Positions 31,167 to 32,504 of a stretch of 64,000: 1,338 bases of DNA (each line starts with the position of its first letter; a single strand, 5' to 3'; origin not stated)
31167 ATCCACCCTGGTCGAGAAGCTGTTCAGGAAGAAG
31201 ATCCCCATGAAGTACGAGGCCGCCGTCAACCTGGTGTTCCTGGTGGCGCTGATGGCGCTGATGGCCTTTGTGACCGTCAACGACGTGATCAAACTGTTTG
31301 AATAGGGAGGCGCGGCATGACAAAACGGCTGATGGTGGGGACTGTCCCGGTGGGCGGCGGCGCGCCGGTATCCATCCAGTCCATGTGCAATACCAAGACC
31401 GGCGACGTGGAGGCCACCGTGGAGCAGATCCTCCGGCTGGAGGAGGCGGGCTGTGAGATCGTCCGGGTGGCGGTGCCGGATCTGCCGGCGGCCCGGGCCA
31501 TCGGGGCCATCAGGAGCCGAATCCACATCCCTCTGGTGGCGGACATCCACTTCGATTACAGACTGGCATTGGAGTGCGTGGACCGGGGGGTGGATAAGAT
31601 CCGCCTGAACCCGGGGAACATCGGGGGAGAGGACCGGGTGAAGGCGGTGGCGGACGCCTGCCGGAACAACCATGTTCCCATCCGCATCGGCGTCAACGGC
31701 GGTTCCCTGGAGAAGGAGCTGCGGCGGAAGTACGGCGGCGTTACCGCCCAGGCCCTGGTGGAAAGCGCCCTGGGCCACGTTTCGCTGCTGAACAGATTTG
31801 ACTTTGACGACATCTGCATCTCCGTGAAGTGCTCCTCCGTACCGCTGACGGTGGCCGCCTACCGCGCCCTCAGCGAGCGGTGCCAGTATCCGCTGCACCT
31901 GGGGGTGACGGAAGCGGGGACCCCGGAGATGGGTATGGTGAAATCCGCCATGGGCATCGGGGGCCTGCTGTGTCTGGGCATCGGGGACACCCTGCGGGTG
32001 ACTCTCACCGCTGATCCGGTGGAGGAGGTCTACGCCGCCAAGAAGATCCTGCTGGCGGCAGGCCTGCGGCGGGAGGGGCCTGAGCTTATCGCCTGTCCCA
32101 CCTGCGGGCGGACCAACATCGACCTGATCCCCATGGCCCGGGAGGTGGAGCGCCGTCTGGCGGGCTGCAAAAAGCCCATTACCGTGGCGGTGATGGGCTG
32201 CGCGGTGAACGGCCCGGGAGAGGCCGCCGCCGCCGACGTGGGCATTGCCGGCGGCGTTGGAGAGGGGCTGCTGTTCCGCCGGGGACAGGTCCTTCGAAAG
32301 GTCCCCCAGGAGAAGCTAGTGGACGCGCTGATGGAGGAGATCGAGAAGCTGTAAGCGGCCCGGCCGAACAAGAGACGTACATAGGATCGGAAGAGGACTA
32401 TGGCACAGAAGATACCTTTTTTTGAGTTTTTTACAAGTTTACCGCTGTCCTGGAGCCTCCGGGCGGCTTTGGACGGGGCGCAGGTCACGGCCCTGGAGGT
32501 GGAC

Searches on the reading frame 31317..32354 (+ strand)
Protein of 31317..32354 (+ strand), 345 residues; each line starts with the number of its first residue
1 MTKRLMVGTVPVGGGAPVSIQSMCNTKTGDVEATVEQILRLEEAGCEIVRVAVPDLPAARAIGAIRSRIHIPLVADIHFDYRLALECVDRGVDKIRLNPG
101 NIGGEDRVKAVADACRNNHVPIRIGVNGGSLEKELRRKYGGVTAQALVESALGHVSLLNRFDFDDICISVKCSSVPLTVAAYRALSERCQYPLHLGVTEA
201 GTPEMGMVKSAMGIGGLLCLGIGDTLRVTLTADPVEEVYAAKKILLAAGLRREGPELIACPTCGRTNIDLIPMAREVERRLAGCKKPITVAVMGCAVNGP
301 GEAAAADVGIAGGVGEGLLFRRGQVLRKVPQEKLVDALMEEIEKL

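Call 67: search_protein_families(library=pfam, max_evalue=0.000001, proteins=[window:31317-32354:+])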
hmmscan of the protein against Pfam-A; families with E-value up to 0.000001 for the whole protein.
window:31317-32354:+ (345 aa): 1 family
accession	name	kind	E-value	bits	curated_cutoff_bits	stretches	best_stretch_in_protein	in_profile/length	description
PF04551.19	GcpE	-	1.1e-150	501.8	32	1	2-344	1-343/343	GcpE protein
